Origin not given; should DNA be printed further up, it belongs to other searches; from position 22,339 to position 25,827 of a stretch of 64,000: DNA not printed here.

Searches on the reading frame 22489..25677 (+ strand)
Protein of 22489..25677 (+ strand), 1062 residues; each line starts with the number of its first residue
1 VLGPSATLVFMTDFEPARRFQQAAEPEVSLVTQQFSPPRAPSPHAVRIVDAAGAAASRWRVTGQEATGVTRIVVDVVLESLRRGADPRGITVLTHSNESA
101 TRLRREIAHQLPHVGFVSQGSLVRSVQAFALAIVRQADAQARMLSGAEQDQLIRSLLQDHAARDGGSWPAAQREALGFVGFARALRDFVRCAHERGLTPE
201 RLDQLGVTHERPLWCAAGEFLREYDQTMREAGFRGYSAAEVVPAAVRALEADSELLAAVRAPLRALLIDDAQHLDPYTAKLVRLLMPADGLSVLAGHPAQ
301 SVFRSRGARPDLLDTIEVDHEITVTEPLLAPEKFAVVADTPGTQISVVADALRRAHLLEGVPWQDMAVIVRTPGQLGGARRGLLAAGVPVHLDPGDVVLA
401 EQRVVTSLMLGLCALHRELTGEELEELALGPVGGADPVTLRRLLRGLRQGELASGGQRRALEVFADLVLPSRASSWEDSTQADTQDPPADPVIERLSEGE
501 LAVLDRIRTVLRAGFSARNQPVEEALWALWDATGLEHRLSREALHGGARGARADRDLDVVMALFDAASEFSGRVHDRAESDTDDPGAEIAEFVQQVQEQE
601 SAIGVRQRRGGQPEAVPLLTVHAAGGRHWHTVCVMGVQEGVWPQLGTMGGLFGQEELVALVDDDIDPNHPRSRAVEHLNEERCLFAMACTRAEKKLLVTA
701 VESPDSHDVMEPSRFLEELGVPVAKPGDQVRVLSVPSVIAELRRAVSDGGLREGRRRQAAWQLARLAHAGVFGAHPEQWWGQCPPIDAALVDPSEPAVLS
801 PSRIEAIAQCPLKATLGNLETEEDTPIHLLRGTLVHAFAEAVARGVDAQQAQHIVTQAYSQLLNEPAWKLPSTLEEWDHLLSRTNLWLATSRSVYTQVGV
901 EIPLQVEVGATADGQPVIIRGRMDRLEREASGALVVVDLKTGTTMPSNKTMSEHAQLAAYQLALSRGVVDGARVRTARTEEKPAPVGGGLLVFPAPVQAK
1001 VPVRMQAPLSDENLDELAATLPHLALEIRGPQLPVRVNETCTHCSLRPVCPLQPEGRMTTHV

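Call 39: search_protein_families(library=pfam, proteins=[window:22489-25677:+], max_evalue=0.001)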
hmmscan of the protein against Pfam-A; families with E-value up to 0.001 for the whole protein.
window:22489-25677:+ (1062 aa): 3 families
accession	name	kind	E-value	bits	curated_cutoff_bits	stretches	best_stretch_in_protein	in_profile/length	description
PF12705.13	PDDEXK_1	-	4.6e-35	122.2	22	1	799-1051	2-247/247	PD-(D/E)XK nuclease superfamily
PF00580.27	UvrD-helicase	-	8.3e-22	78.6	23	1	67-318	24-268/271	UvrD/REP helicase N-terminal domain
PF13361.12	UvrD_C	-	1.8e-10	41.2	25.6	1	519-702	213-349/350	UvrD-like helicase C-terminal domain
